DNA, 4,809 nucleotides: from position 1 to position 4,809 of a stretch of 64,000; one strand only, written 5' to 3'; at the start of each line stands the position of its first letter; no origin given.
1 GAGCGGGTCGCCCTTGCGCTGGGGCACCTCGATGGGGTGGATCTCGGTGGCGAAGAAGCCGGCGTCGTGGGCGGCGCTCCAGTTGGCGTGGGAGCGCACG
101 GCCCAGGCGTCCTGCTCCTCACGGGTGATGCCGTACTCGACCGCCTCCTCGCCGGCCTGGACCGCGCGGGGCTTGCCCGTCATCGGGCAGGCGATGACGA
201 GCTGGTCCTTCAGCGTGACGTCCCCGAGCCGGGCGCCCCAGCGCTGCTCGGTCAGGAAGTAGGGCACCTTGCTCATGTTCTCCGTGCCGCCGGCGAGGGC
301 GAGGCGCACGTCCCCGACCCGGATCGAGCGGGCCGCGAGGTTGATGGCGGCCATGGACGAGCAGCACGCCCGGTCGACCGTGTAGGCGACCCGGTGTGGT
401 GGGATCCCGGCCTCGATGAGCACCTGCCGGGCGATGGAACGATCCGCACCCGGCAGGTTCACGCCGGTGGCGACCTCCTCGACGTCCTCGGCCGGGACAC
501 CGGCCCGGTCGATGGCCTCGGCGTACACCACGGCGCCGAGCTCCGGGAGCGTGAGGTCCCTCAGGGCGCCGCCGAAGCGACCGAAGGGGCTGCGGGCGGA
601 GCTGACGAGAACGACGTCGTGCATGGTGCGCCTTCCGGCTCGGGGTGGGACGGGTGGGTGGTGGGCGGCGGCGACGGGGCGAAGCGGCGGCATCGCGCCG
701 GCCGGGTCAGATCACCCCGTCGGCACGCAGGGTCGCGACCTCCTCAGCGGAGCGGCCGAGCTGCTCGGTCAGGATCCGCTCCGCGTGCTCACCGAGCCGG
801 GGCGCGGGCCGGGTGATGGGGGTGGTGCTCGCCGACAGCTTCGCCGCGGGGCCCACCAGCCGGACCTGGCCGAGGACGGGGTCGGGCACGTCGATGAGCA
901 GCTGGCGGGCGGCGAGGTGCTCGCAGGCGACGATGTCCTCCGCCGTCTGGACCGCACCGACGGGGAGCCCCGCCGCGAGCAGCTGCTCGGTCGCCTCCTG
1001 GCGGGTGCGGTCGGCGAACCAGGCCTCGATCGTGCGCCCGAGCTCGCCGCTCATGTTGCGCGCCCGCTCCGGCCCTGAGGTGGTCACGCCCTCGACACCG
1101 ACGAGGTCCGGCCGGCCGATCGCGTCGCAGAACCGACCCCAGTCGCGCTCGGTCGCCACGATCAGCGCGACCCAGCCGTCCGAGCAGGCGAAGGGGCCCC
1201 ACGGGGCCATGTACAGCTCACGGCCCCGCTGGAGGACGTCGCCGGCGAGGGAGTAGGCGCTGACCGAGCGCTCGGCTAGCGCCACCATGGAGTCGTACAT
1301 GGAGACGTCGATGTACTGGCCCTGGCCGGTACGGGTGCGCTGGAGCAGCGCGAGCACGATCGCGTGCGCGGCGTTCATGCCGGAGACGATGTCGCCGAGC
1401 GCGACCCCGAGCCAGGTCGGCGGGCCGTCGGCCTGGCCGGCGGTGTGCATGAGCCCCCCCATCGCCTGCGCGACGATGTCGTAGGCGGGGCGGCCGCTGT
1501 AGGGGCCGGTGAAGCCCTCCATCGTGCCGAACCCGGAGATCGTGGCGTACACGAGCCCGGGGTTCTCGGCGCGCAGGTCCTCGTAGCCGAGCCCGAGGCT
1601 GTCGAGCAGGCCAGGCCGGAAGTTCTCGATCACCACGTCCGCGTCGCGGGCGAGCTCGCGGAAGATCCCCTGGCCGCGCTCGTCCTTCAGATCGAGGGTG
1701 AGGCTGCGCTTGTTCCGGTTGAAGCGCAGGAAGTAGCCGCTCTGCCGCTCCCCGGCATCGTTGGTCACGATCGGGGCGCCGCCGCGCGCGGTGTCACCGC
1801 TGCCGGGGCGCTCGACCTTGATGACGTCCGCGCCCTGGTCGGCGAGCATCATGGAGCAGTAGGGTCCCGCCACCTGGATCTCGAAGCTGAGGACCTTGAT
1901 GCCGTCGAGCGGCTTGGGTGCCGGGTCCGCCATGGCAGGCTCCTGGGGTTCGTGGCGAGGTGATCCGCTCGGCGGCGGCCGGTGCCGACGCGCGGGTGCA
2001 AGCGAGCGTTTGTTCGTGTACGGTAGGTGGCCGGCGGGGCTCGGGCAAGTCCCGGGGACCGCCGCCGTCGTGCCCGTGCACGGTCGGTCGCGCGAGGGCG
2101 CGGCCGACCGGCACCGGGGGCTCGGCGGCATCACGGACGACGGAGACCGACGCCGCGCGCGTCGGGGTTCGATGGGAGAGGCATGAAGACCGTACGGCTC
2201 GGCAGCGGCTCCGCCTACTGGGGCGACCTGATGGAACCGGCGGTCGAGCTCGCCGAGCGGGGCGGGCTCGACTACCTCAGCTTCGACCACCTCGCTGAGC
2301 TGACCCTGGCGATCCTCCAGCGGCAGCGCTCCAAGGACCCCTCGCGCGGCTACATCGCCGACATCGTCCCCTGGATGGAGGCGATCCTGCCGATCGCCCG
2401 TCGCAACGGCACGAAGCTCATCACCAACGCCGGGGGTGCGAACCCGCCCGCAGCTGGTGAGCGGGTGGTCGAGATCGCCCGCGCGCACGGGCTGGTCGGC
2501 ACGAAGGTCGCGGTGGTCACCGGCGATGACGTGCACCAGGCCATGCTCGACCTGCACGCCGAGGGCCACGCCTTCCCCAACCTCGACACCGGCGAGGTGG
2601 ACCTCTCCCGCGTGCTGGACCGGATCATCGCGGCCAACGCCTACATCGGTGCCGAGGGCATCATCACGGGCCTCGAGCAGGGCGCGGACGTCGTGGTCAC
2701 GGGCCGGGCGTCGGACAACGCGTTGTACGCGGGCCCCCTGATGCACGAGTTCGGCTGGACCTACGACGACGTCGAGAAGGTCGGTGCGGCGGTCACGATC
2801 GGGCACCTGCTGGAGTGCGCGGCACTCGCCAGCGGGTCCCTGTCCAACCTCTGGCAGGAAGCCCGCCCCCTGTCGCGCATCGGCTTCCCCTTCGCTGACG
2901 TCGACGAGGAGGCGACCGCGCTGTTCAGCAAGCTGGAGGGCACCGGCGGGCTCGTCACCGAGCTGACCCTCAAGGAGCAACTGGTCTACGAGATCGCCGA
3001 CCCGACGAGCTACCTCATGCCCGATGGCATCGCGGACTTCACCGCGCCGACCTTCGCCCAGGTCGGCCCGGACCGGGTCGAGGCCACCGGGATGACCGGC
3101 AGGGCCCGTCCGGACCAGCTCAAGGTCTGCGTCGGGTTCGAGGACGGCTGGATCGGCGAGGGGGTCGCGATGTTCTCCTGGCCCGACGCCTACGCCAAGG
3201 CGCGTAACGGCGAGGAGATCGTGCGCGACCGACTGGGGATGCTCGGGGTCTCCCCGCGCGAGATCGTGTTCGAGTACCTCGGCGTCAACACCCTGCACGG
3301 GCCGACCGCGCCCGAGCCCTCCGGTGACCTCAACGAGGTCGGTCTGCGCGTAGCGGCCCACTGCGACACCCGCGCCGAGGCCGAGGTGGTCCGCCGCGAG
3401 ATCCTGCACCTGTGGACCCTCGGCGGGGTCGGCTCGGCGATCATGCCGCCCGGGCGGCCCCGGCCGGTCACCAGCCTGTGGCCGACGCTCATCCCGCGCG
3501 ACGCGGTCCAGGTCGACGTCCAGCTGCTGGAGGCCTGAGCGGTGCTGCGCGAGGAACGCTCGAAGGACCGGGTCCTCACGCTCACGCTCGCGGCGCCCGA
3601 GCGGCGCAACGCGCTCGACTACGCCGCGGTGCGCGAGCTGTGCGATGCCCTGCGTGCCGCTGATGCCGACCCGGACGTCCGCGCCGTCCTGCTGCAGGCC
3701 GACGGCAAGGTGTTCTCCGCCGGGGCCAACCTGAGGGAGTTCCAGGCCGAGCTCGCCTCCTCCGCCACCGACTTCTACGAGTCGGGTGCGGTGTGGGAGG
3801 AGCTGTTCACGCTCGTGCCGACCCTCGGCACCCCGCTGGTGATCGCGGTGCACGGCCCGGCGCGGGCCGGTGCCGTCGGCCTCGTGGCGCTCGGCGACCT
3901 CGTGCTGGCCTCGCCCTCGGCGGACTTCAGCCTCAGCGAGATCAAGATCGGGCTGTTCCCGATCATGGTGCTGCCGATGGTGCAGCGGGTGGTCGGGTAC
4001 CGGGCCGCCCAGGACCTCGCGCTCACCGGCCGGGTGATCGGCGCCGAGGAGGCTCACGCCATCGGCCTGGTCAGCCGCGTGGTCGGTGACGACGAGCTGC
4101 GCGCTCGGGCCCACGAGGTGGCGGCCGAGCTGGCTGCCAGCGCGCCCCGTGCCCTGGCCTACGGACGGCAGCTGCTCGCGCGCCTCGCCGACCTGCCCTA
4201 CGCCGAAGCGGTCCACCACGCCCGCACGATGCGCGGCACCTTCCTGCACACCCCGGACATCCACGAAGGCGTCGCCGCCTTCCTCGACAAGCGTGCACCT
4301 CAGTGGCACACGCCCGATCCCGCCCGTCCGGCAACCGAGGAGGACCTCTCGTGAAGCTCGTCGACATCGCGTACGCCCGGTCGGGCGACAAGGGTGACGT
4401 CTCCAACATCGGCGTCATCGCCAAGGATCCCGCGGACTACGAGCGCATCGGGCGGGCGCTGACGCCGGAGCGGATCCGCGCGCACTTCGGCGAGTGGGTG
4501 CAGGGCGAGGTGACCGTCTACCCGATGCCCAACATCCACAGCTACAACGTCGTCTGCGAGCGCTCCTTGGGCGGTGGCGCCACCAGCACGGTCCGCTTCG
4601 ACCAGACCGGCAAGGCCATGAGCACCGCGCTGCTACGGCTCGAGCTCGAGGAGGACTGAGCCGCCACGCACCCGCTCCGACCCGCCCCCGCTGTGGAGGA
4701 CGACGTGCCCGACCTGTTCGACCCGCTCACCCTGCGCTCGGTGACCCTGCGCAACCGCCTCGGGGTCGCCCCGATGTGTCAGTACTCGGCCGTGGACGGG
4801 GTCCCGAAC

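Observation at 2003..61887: Dense unassigned regulon: 17 copies of a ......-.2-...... palindrome in promoter regions across the window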

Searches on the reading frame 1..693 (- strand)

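Call 8: search_protein_families(library=pfam, proteins=[window:1-693:-])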
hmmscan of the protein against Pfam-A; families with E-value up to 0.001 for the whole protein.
window:1-693:- (231 aa): 2 families
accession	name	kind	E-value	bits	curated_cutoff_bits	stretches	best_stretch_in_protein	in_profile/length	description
PF00108.29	Thiolase_N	-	3.3e-54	184.4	26.4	1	27-229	1-208/260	Thiolase, N-terminal domain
PF00109.32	ketoacyl-synt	-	2e-09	37.9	20.8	1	103-142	167-206/252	Beta-ketoacyl synthase, N-terminal domain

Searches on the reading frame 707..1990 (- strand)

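Call 8: search_protein_families(library=pfam, proteins=[window:707-1990:-])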
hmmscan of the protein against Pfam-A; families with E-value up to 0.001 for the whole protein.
window:707-1990:- (427 aa): 1 family
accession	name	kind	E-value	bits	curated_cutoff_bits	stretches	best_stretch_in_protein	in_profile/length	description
PF02515.22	CoA_transf_3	-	1.4e-121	406.5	23.3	1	28-402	1-365/366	CoA-transferase family III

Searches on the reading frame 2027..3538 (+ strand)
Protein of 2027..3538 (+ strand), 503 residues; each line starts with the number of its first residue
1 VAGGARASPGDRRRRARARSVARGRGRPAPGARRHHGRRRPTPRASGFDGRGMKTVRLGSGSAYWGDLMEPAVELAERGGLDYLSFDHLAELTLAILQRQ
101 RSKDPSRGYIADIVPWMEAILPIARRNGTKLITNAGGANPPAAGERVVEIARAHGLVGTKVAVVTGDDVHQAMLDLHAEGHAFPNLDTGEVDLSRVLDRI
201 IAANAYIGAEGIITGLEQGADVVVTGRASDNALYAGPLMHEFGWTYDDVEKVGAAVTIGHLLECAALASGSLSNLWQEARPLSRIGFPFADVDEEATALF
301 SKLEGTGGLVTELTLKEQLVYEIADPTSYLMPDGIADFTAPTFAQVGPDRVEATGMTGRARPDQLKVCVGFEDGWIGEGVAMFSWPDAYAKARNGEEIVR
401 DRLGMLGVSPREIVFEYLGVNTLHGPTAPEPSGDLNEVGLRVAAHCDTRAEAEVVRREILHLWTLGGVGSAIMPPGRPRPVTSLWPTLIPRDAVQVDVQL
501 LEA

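Call 8: search_protein_families(library=pfam, proteins=[window:2027-3538:+])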
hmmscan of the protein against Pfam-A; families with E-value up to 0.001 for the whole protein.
window:2027-3538:+ (503 aa): 1 family
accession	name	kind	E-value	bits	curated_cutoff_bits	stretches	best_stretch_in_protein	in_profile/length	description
PF07287.17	AtuA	-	1e-130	436.9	22.8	1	56-499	1-436/437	Acyclic terpene utilisation family protein AtuA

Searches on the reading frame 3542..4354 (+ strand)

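Call 8: search_protein_families(library=pfam, proteins=[window:3542-4354:+])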
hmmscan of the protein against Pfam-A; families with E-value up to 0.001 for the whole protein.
window:3542-4354:+ (270 aa): 2 families
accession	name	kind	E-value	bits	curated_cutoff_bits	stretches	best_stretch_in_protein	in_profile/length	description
PF00378.25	ECH_1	-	8.2e-49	166.6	27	1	8-256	3-249/251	Enoyl-CoA hydratase/isomerase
PF16113.10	ECH_2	-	3.9e-27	96.1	27.2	2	13-186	3-177/335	Enoyl-CoA hydratase/isomerase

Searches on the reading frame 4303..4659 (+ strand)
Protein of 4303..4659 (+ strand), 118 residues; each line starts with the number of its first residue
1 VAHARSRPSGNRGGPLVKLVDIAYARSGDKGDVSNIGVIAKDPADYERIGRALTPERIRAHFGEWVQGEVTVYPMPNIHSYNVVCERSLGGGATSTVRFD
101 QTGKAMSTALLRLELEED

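Call 8: search_protein_families(library=pfam, proteins=[window:4303-4659:+])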
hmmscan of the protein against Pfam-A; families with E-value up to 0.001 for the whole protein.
window:4303-4659:+ (118 aa): 1 family
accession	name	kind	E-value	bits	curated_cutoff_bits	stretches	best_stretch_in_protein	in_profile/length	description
PF23544.1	AtuA_ferredoxin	-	3.3e-28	98.7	27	1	17-115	1-112/113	AtuA ferredoxin-like domain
